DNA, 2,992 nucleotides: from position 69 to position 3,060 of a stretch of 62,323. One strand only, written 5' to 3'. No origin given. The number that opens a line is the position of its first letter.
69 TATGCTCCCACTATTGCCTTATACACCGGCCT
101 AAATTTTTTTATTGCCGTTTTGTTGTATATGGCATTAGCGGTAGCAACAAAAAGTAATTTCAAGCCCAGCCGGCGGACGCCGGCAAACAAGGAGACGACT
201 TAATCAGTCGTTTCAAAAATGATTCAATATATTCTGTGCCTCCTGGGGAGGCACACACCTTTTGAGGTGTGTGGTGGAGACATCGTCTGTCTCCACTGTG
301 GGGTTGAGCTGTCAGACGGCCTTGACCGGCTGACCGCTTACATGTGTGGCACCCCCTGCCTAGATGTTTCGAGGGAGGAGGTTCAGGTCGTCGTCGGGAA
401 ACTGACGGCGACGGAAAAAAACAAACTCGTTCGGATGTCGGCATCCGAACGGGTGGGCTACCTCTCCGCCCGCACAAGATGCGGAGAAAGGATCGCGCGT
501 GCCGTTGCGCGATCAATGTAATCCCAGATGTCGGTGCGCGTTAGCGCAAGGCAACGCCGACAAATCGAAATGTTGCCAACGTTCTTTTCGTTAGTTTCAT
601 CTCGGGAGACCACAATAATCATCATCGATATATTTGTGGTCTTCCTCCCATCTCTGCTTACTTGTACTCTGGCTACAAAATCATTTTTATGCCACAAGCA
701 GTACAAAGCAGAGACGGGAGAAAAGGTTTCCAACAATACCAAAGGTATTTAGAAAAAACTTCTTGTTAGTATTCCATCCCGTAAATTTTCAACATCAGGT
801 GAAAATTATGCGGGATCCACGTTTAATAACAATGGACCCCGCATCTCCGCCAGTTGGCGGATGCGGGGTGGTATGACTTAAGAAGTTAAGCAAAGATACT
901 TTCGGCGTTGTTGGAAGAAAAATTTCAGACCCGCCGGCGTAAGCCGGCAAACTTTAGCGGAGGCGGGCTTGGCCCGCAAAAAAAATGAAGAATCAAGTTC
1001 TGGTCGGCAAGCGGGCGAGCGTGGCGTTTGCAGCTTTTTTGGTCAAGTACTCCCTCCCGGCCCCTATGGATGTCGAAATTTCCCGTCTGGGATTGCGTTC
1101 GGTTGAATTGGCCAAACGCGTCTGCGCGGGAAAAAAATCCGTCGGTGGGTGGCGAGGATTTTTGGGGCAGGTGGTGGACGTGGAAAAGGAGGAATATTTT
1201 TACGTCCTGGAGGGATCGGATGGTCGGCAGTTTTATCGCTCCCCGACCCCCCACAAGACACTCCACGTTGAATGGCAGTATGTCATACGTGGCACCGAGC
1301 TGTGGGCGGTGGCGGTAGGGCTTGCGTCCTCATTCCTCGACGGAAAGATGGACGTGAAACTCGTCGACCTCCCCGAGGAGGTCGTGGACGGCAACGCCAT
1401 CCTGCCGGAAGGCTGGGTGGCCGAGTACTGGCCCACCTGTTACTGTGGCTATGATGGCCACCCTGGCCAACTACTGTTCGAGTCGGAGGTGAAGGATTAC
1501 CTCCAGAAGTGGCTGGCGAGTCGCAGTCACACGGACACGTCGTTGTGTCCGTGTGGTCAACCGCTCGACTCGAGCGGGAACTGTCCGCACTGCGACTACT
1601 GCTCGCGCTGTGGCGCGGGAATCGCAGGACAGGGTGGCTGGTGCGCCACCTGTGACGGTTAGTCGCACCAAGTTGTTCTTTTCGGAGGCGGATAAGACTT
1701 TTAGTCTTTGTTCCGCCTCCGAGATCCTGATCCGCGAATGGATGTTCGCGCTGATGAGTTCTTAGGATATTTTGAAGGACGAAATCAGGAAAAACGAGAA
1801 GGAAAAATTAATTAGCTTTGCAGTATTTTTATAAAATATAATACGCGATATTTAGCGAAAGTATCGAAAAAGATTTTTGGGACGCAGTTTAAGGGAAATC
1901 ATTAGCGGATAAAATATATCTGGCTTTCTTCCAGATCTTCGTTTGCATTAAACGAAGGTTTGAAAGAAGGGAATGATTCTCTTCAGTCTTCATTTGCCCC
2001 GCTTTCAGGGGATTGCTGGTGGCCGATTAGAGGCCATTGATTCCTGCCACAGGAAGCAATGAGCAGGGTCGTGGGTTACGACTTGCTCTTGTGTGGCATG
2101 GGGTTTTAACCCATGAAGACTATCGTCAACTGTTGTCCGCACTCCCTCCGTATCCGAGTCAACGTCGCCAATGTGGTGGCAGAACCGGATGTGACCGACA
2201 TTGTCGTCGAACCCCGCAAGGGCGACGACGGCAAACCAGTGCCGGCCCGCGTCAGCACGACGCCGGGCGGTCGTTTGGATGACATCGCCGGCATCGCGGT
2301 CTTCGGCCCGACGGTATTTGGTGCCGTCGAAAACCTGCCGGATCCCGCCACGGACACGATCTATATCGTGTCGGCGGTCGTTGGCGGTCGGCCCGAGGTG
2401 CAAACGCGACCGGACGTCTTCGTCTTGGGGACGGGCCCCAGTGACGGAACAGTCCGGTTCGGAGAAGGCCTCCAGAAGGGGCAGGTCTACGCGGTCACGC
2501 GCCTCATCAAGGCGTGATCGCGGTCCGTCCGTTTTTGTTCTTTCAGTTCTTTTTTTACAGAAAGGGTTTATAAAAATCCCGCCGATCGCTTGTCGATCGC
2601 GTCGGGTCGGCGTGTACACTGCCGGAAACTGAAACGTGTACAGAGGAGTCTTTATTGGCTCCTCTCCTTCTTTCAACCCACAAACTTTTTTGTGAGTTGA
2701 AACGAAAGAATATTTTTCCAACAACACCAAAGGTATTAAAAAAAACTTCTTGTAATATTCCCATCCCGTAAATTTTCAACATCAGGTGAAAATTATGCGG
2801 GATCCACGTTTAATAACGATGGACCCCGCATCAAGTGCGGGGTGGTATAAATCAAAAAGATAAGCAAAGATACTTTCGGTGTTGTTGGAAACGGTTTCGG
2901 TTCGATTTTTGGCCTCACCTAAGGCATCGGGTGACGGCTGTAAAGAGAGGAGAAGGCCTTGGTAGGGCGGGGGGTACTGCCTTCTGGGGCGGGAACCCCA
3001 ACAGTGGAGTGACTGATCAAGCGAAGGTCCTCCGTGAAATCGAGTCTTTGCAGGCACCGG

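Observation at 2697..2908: The repeat folds into a long rod with three mutually exclusive central hairpins; one copy carries a structure-preserving insertion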

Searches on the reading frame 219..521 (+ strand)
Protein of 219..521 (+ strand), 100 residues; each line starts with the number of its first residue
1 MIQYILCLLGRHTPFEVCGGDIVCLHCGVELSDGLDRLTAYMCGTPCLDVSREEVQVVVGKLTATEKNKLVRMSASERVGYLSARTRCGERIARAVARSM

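Call 15: search_protein_families(library=pfam, proteins=[window:219-521:+], max_evalue=0.01)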
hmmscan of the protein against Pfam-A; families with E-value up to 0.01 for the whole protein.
window:219-521:+ (100 aa): 0 families

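Call 16: search_protein_families(library=phrogs, proteins=[window:219-521:+], max_evalue=0.01)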
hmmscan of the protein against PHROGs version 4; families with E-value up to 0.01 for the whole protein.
window:219-521:+ (100 aa): 0 families

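Call 50: search_protein_families(library=padloc, proteins=[window:219-521:+], max_evalue=0.01)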
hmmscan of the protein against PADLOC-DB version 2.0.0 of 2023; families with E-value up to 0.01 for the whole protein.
window:219-521:+ (100 aa): 0 families

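Call 51: search_protein_families(library=ncbifam, proteins=[window:219-521:+], max_evalue=0.01)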
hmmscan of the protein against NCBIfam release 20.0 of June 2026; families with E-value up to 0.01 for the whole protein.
window:219-521:+ (100 aa): 0 families

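Call 104: search_solved_structures(query=window:219-521:+, max_evalue=1)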
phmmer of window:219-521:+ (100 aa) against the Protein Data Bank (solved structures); distinct sequences matched with E-value up to 1: 1.
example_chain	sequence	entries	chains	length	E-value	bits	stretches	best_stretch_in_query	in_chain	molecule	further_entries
4v8m_AF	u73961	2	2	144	0.8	13.3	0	25-88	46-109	40S RIBOSOMAL PROTEIN S12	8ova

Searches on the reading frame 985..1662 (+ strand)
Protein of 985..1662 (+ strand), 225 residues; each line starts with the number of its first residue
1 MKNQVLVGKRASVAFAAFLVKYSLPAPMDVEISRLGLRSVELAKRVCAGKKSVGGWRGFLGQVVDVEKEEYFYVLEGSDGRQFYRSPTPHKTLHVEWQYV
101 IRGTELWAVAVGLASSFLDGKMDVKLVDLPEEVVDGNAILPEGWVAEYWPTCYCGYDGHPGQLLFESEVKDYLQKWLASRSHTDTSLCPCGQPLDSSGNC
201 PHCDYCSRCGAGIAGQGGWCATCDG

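Call 15: search_protein_families(library=pfam, proteins=[window:985-1662:+], max_evalue=0.01)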
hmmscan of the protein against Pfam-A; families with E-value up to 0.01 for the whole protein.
window:985-1662:+ (225 aa): 0 families

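Call 16: search_protein_families(library=phrogs, proteins=[window:985-1662:+], max_evalue=0.01)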
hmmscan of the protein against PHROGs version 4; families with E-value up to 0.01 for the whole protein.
window:985-1662:+ (225 aa): 0 families

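Call 20: find_encoding_contigs(protein=window:985-1662:+, flank=10000, max_places=10)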
Protein window:985-1662:+ (225 aa): 13 contigs read that carry it; 6 places shown.
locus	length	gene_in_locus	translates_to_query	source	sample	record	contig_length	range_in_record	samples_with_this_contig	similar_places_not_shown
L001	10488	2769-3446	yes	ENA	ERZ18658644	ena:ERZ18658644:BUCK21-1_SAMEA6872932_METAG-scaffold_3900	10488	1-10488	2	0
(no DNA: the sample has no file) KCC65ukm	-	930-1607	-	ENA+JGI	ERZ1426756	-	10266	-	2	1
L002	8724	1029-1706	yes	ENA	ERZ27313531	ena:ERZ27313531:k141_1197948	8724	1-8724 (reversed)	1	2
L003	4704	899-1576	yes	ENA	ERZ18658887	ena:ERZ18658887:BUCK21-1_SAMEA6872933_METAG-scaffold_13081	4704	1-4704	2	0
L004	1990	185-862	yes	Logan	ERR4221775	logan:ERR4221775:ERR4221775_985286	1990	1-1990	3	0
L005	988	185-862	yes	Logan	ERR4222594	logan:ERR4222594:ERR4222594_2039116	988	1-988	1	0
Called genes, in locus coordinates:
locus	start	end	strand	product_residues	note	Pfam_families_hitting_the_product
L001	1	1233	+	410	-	?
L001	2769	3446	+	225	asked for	-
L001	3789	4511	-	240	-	-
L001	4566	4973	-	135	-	-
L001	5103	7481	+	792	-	PF00270:DEAD (weak), PF00271:Helicase_C (weak)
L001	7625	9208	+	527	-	-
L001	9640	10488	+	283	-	?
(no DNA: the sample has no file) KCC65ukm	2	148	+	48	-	?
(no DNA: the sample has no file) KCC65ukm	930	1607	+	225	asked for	-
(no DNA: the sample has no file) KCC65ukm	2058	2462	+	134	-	-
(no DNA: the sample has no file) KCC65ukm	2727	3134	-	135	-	-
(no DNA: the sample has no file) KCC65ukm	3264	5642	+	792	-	PF00270:DEAD (weak), PF00271:Helicase_C (weak)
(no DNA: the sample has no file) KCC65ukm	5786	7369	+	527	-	-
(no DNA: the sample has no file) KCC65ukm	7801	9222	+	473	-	PF01225:Mur_ligase, PF08245:Mur_ligase_M, PF02875:Mur_ligase_C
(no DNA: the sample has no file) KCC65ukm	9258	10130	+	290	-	PF01565:FAD_binding_4, PF02873:MurB_C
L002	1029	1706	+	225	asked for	-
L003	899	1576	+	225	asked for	-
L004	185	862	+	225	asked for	-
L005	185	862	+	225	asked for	-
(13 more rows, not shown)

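Call 50: search_protein_families(library=padloc, proteins=[window:985-1662:+], max_evalue=0.01)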
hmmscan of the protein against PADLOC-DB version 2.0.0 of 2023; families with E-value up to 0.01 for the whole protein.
window:985-1662:+ (225 aa): 0 families

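Call 51: search_protein_families(library=ncbifam, proteins=[window:985-1662:+], max_evalue=0.01)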
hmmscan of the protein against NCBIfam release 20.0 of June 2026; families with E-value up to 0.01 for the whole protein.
window:985-1662:+ (225 aa): 0 families

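Call 103: search_solved_structures(query=window:985-1662:+, max_evalue=1)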
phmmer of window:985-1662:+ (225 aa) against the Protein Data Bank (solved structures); distinct sequences matched with E-value up to 1: 1.
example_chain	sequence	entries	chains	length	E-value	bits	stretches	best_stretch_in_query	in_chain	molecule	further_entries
1z56_A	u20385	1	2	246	0.13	14.7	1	53-121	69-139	Ligase interacting factor 1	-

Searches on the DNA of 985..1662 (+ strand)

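Call 64: search_rna_families(sources=[L001, L014, L013, L011, L012], threshold=gathering)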
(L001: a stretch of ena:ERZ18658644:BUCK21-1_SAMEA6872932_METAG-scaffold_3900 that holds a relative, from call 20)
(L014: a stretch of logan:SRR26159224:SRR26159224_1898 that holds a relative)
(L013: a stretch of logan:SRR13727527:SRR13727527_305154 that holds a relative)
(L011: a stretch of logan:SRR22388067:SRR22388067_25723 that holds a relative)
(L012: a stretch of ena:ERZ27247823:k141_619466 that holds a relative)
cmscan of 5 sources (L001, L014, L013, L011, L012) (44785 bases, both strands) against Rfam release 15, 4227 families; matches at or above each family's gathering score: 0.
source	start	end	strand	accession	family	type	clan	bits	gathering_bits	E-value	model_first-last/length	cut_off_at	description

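Call 84: search_rna_families(source=L001, start=1200, end=2000, threshold=evalue, max_evalue=1)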
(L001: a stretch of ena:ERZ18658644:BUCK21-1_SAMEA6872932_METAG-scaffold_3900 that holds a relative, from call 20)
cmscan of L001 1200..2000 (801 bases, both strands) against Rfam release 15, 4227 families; matches with E-value up to 1: 1.
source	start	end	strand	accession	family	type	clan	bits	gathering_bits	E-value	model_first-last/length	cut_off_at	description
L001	1484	1571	+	RF00969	mir-556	Gene; miRNA;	-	20.7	84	0.49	1-88/88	no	mir-556 microRNA precursor family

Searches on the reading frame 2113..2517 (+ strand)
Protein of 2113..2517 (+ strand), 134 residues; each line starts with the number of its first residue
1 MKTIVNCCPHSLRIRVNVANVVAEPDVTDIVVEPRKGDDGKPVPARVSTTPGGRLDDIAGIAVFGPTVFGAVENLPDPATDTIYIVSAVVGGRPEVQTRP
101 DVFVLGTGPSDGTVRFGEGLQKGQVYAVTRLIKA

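Call 15: search_protein_families(library=pfam, proteins=[window:2113-2517:+], max_evalue=0.01)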
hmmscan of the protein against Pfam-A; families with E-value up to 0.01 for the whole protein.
window:2113-2517:+ (134 aa): 0 families

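Call 16: search_protein_families(library=phrogs, proteins=[window:2113-2517:+], max_evalue=0.01)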
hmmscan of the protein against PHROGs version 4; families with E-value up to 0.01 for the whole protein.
window:2113-2517:+ (134 aa): 2 families
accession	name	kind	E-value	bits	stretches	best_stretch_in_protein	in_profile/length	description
phrog_21731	-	unknown function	3.6e-08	33.8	1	4-115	98-193/329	-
phrog_30542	-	unknown function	4e-07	30.6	1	3-119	128-226/237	-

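Call 50: search_protein_families(library=padloc, proteins=[window:2113-2517:+], max_evalue=0.01)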
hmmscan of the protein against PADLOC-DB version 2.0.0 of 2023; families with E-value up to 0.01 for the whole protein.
window:2113-2517:+ (134 aa): 1 family
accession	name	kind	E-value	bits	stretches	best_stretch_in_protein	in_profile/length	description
PDLC01138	Unk_01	-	2.1e-08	32.8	1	4-104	3-80/103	"Unknown small protein, sometimes fused to CARF"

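Call 51: search_protein_families(library=ncbifam, proteins=[window:2113-2517:+], max_evalue=0.01)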
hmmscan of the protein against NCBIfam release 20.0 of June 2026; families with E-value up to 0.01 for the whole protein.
window:2113-2517:+ (134 aa): 0 families

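Call 105: search_solved_structures(query=window:2113-2517:+, max_evalue=1)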
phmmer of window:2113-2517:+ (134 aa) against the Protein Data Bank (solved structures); distinct sequences matched with E-value up to 1: 0.

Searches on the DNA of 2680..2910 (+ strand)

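Call 44: search_dna_similar(query=window:2680-2910:+, collection=phages, mode=distant, max_evalue=1)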
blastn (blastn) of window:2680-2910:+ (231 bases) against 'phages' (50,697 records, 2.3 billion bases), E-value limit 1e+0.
No match.

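Call 45: search_dna_similar(query=window:2680-2910:+, collection=plasmids, mode=distant, max_evalue=1)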
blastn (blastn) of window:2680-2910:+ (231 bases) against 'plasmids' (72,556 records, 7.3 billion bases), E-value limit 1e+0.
Records with a match: 1; places in all: 1; records where one place covers at least 80% of the query: 0.
Best place of each record, by identity: 80-90% 1.
By first word of the organism name: Lactobacillus 1.
By predicted mobility (MOB-suite, as given by PLSDB): non-mobilizable 1.
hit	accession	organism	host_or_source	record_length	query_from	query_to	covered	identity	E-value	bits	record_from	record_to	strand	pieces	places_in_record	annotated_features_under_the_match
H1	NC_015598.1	Lactobacillus kefiranofaciens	-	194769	34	66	14%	87.9%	2e-1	43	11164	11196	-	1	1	none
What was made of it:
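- Tried and rejected: Searching phage and plasmid records gave nothing beyond a 33-nt chance hit (calls 44, 45).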
